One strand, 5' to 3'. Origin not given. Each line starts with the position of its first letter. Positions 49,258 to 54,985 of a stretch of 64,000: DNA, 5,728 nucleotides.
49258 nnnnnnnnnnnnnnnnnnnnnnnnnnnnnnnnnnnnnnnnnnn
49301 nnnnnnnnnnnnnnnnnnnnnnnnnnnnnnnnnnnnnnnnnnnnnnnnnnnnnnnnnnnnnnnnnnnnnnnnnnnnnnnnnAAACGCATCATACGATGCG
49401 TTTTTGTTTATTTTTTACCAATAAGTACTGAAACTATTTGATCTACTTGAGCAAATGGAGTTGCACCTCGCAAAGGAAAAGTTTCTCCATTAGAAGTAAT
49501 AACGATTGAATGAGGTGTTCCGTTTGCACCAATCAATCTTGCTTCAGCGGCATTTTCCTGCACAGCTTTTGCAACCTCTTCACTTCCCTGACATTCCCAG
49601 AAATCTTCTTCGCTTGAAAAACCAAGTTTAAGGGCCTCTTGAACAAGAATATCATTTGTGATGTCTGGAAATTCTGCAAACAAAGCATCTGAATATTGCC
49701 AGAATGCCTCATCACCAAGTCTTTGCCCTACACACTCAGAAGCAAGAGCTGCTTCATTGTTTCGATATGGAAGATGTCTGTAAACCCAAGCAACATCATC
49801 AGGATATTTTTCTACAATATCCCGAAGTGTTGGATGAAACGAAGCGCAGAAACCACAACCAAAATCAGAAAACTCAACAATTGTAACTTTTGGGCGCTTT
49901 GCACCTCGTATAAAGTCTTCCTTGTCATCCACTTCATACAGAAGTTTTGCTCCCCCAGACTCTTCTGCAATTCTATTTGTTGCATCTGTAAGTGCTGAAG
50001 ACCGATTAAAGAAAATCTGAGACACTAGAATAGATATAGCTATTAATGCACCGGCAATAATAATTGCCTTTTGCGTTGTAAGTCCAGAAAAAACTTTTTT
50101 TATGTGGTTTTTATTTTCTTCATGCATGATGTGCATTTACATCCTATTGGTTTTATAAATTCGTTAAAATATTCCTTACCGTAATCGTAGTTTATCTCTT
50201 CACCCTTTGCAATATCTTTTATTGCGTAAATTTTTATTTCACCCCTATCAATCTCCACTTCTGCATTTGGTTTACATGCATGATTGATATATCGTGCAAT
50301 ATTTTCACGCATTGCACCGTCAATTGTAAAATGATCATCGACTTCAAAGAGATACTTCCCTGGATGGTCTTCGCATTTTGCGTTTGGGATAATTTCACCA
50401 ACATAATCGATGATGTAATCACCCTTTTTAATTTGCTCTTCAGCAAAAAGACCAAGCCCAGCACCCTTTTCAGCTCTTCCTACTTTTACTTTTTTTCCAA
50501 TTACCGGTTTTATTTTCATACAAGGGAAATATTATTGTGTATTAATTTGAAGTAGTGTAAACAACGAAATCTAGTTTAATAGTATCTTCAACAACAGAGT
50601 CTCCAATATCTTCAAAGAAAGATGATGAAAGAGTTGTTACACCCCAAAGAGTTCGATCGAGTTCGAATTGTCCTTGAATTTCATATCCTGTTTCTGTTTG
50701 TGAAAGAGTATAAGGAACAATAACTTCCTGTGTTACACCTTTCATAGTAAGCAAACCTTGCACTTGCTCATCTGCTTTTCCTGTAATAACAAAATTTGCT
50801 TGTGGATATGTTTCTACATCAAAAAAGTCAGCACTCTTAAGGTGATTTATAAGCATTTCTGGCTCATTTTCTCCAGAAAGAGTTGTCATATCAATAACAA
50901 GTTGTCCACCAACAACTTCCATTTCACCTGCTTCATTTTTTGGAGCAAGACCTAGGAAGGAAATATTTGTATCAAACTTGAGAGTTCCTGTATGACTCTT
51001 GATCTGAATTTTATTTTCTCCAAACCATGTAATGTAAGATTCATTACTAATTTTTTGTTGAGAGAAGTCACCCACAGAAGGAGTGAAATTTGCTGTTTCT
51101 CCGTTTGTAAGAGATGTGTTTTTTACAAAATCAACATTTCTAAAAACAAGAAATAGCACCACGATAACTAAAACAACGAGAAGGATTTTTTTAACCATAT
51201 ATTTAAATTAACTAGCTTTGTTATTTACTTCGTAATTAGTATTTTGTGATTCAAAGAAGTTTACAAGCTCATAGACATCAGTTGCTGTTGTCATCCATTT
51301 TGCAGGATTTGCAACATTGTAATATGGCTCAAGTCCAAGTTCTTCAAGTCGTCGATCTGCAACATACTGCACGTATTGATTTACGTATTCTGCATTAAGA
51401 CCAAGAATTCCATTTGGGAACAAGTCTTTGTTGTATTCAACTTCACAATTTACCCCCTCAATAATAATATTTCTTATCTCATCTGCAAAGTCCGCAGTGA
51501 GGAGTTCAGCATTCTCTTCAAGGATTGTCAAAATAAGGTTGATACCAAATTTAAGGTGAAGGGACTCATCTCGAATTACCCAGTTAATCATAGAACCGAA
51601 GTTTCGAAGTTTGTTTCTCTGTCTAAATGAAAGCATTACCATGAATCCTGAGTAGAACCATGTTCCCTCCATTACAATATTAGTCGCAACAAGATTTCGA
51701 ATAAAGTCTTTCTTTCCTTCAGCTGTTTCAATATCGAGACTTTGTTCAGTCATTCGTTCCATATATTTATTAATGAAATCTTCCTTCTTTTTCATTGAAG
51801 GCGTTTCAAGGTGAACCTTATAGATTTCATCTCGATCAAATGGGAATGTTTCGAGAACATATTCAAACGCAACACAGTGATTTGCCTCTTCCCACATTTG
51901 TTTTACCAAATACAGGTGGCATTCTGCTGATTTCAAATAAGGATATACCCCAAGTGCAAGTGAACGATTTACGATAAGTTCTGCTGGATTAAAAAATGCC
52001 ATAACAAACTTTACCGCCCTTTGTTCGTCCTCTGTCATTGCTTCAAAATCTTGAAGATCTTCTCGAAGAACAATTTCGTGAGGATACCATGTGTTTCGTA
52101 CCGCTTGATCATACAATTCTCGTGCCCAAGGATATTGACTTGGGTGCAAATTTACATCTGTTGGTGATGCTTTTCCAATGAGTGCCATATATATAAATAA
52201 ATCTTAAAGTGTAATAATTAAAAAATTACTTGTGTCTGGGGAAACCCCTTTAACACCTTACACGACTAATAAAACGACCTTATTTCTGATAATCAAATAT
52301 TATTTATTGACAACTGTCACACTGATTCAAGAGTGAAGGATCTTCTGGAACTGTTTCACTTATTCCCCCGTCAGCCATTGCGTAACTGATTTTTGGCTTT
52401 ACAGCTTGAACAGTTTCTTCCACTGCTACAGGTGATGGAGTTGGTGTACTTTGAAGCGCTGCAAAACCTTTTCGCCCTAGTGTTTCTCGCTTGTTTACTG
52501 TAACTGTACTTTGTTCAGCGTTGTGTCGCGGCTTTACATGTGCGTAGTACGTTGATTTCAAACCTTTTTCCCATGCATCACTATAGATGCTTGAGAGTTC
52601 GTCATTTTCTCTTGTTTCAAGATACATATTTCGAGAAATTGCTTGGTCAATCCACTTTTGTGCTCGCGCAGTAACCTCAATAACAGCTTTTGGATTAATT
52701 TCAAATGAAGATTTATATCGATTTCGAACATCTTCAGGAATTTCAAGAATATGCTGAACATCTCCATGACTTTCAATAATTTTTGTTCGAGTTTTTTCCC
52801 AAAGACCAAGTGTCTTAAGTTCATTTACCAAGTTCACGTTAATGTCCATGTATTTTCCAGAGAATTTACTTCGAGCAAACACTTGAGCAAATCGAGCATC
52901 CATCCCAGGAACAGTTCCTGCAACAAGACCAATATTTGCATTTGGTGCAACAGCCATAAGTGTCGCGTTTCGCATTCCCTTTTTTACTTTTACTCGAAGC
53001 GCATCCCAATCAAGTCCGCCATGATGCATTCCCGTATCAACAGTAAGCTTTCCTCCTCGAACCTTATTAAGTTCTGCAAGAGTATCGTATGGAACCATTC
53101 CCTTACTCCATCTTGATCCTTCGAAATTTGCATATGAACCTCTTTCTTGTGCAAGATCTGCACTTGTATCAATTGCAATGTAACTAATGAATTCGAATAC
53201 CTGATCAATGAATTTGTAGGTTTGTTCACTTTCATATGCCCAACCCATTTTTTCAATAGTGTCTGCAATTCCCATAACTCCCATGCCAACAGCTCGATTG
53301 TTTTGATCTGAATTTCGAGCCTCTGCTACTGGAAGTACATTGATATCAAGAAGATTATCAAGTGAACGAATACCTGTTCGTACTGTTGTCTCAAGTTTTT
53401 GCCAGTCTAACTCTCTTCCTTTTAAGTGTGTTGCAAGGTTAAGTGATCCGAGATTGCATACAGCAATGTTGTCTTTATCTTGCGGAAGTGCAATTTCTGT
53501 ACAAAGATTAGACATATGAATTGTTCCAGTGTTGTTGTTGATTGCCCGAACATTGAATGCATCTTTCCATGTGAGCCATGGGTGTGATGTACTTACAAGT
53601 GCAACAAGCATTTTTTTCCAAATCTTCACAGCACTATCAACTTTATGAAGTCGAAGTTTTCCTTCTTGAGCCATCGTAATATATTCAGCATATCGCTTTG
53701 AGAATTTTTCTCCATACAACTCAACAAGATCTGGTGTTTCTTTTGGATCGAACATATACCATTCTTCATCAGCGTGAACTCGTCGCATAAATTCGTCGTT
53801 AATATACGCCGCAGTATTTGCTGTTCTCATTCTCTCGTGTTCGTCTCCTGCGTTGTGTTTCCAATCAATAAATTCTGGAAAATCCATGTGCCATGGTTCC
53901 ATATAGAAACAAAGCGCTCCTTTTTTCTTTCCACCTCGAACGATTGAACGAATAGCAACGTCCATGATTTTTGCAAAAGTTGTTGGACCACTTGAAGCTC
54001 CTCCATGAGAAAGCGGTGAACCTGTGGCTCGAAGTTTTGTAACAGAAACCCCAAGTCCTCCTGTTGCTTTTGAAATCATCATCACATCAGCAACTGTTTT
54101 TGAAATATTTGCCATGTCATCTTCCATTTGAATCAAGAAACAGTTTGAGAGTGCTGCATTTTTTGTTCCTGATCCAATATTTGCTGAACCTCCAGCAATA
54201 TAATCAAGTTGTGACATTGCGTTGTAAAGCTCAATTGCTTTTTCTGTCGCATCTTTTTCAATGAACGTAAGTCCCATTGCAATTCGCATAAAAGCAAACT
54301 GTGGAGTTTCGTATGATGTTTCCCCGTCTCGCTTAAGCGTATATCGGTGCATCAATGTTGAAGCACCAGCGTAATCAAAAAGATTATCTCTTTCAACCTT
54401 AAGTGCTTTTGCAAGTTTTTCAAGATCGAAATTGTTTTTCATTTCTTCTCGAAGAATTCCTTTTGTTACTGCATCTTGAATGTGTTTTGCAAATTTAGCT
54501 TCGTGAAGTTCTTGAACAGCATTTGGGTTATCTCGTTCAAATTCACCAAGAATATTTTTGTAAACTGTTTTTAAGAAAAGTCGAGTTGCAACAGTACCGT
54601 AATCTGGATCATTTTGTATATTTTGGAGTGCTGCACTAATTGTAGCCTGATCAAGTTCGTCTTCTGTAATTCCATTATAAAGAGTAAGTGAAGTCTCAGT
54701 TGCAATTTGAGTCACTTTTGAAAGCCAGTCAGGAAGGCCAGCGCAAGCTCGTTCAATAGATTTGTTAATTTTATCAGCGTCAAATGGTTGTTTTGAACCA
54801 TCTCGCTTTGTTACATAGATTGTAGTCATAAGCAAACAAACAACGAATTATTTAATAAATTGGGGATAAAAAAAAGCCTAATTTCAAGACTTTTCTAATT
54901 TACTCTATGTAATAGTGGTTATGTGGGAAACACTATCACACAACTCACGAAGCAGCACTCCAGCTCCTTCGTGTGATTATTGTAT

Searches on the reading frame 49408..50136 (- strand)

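Call 41: search_protein_families(library=pfam, proteins=[window:49408-50136:-], max_evalue=0.0001)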
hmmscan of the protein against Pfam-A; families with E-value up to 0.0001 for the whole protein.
window:49408-50136:- (242 aa): 3 families
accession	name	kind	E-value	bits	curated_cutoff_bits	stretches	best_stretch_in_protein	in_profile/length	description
PF13462.12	Thioredoxin_4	-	4.3e-15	56.7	23.2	1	72-210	3-143/165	Thioredoxin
PF01323.26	DSBA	-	8e-13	49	25.6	1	140-231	100-186/191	DSBA-like thioredoxin domain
PF13098.12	Thioredoxin_2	-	1.5e-06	28.9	27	1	83-234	6-103/104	Thioredoxin-like domain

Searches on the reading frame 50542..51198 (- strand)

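Call 41: search_protein_families(library=pfam, proteins=[window:50542-51198:-], max_evalue=0.0001)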
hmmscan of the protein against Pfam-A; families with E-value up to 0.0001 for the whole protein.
window:50542-51198:- (218 aa): 1 family
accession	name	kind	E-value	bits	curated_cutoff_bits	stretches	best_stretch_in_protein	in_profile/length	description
PF04264.18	YceI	-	3.6e-23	83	23.7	1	66-212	19-147/150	YceI-like domain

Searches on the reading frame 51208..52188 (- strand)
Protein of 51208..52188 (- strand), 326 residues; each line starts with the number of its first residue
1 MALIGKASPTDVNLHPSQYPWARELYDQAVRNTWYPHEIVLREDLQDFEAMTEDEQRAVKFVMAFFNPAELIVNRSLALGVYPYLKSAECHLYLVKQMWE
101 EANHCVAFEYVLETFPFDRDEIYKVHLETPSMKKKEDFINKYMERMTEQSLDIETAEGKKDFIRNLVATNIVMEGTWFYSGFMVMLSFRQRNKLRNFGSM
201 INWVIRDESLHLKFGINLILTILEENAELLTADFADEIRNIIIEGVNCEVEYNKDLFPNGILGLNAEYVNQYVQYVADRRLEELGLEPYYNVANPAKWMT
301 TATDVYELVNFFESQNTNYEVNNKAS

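Call 41: search_protein_families(library=pfam, proteins=[window:51208-52188:-], max_evalue=0.0001)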
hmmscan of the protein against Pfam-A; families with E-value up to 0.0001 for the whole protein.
window:51208-52188:- (326 aa): 1 family
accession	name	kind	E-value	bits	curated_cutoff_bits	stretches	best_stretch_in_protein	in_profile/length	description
PF00268.27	Ribonuc_red_sm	-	3.2e-75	253.5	33.6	1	12-295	2-281/281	Ribonucleotide reductase, small chain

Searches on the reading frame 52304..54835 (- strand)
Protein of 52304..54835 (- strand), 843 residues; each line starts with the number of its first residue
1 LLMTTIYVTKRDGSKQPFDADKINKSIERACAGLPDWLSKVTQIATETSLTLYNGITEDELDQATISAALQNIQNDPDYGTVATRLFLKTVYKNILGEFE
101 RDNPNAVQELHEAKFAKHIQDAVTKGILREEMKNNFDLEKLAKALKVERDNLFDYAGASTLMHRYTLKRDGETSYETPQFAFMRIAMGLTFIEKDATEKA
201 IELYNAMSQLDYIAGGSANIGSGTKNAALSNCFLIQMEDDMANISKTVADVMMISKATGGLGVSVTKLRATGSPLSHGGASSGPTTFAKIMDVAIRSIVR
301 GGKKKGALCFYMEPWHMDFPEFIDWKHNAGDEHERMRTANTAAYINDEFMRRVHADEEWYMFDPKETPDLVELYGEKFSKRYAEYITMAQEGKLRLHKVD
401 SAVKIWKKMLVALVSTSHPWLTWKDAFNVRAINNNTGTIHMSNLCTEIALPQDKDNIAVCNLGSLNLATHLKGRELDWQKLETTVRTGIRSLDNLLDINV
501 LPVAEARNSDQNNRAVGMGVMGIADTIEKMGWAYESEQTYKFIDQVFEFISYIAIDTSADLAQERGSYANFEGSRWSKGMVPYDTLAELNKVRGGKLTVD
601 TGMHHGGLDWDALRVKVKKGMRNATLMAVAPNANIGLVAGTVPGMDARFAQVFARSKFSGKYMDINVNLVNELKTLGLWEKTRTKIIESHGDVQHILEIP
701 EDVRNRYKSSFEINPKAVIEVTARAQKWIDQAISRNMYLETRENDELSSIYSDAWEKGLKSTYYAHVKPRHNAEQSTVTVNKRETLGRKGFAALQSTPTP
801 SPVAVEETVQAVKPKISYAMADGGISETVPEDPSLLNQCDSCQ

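Call 41: search_protein_families(library=pfam, proteins=[window:52304-54835:-], max_evalue=0.0001)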
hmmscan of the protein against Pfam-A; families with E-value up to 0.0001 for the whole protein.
window:52304-54835:- (843 aa): 3 families
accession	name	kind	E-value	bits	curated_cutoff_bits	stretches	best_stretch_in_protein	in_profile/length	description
PF02867.20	Ribonuc_red_lgC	-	4.8e-163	544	23.9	1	230-764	1-522/523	Ribonucleotide reductase, barrel domain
PF00317.26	Ribonuc_red_lgN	-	6.9e-17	61.7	28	1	152-226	2-76/77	Ribonucleotide reductase, all-alpha domain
PF03477.21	ATP-cone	-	1e-13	52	25.8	1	6-91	1-85/88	ATP cone domain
